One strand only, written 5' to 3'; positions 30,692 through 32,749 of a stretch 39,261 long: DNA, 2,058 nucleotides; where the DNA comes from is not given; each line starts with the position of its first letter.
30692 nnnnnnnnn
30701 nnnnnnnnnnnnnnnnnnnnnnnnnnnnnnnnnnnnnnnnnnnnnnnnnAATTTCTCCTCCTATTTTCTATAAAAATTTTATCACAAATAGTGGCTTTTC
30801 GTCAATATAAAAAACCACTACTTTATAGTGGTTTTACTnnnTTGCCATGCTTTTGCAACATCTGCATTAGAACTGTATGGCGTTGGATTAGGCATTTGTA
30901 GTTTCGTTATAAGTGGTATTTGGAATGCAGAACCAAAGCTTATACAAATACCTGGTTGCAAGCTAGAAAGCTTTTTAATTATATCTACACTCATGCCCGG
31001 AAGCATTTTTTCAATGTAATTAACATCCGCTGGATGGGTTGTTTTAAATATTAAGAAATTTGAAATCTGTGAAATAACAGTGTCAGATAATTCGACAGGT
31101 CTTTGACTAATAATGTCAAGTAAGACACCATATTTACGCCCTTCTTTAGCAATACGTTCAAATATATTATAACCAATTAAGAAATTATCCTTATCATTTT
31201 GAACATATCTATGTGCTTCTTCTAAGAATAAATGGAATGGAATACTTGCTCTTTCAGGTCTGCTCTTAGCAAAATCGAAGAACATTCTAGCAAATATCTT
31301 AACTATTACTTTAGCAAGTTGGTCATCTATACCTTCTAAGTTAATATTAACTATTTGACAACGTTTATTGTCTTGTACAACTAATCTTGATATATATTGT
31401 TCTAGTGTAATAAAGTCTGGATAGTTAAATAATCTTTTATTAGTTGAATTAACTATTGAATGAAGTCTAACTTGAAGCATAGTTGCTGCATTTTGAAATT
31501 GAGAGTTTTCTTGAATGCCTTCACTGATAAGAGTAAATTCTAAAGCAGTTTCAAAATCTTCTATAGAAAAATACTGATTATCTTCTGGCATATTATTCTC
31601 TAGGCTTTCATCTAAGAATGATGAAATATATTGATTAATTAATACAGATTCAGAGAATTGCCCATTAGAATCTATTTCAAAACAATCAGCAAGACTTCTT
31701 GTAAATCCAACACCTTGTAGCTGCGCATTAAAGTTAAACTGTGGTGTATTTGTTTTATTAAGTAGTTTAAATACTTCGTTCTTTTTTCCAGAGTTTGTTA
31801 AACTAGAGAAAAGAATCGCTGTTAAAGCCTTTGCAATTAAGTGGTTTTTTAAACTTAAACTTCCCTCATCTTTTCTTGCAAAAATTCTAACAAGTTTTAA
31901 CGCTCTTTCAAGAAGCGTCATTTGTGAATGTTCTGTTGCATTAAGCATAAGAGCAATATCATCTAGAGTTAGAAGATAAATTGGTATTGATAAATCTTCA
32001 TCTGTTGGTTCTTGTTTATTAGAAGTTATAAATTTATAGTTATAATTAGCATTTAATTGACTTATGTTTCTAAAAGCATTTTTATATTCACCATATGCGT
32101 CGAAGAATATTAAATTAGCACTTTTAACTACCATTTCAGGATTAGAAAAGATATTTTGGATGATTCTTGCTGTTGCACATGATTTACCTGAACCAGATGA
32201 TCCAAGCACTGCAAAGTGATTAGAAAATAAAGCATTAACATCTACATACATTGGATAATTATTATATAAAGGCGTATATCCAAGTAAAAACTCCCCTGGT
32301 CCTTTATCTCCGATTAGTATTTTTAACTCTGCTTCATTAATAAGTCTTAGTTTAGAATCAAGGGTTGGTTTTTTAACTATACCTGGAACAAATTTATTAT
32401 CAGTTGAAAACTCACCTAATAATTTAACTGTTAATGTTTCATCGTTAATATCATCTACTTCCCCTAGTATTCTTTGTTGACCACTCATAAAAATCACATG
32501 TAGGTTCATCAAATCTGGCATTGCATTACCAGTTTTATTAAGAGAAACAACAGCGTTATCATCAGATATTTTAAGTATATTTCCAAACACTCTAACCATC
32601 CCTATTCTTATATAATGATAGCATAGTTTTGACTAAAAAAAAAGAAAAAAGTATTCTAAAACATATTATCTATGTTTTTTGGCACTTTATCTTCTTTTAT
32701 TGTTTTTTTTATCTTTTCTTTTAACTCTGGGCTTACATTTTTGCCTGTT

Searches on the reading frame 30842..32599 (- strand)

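Call 3: search_protein_families(library=pfam, proteins=[window:30842-32599:-], max_evalue=0.1)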
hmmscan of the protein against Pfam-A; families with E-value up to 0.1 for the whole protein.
window:30842-32599:- (586 aa): 3 families
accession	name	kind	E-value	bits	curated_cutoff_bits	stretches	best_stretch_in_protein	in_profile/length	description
PF01935.23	DUF87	-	1.8e-23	84.3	23.2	1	112-265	9-147/220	Helicase HerA, central domain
PF01580.24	FtsK_SpoIIIE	-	0.00067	19.6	24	1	113-152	27-65/221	FtsK/SpoIIIE family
PF10412.15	TrwB_AAD_bind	-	0.079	12.3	20.5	0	126-178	15-61/387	Type IV secretion-system coupling protein DNA-binding domain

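Call 4: search_protein_families(library=ncbifam, proteins=[window:30842-32599:-], max_evalue=0.1)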
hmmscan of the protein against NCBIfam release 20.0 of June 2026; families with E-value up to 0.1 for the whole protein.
window:30842-32599:- (586 aa): 8 families
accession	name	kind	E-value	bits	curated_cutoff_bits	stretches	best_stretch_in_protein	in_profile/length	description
NF042943.1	HerA_antiphage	equivalog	6.2e-48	163.7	800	2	409-585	389-566/566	anti-phage-associated helicase HerA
NF042944.1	HerA_antiphage_2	equivalog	3.6e-47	161.4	850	1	117-586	127-561/576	anti-phage-associated helicase HerA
NF040937.1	HerA_Thermprot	equivalog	2.3e-32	112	800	2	303-586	205-480/487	DNA double-strand break repair helicase HerA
NF040819.1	helicase_HerA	equivalog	7.8e-28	97.3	970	2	453-567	402-514/561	DNA double-strand break repair helicase HerA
NF033849.1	ser_rich_anae_1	subfamily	3.1e-14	51.3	650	1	365-529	930-1099/1163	serine-rich protein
NF053655.1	CedD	equivalog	1.2e-12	47.3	600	2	357-567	330-525/527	DNA-translocating ATPase CedD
NF041214.1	plasmid_TraB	equivalog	0.011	14.2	800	0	127-158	249-280/639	plasmid transfer protein TraB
TIGR03925.1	T7SS_EccC_b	equivalog_domain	0.037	12.3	346.55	1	114-169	351-402/564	type VII secretion protein EccCb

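Call 85: search_protein_families(library=padloc, proteins=[window:30842-32599:-], max_evalue=0.01)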
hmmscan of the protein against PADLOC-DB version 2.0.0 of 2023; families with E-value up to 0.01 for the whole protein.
window:30842-32599:- (586 aa): 15 families
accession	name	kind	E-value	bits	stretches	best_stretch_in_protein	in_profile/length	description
PDLC04102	HerA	-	2e-104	348.3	1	54-585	88-637/654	-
PDLC04105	HerA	-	2.2e-72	242.4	1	48-586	78-554/576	-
PDLC04098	HerA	-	2.4e-58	196.2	1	66-585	113-666/686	-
PDLC04106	HerA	-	2.8e-55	186.1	1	106-585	155-646/667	-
PDLC02185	HerA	-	5.2e-52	175.4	2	409-586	401-580/585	-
PDLC04100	HerA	-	6.8e-48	161.7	2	404-585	390-572/580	-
PDLC04097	HerA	-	4.2e-44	149.2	1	54-582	89-608/618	-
PDLC02188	HerA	-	7.7e-44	148.5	1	117-585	135-560/578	-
PDLC04103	HerA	-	1.2e-43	147.4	1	57-586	97-575/579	-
PDLC04104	HerA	-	2.4e-32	110.1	1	395-585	161-354/379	-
PDLC04101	HerA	-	3.1e-15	53.8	1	52-219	84-252/400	-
PDLC04140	mad8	-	1.4e-13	49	1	126-557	27-289/314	mads_8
PDLC04107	HerA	-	3.4e-12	44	1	73-219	111-257/306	-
PDLC01055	HerA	-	1.6e-11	41.8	2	419-566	386-523/532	Type III coevolved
PDLC04099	HerA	-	3.8e-11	40.7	1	58-174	91-212/214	-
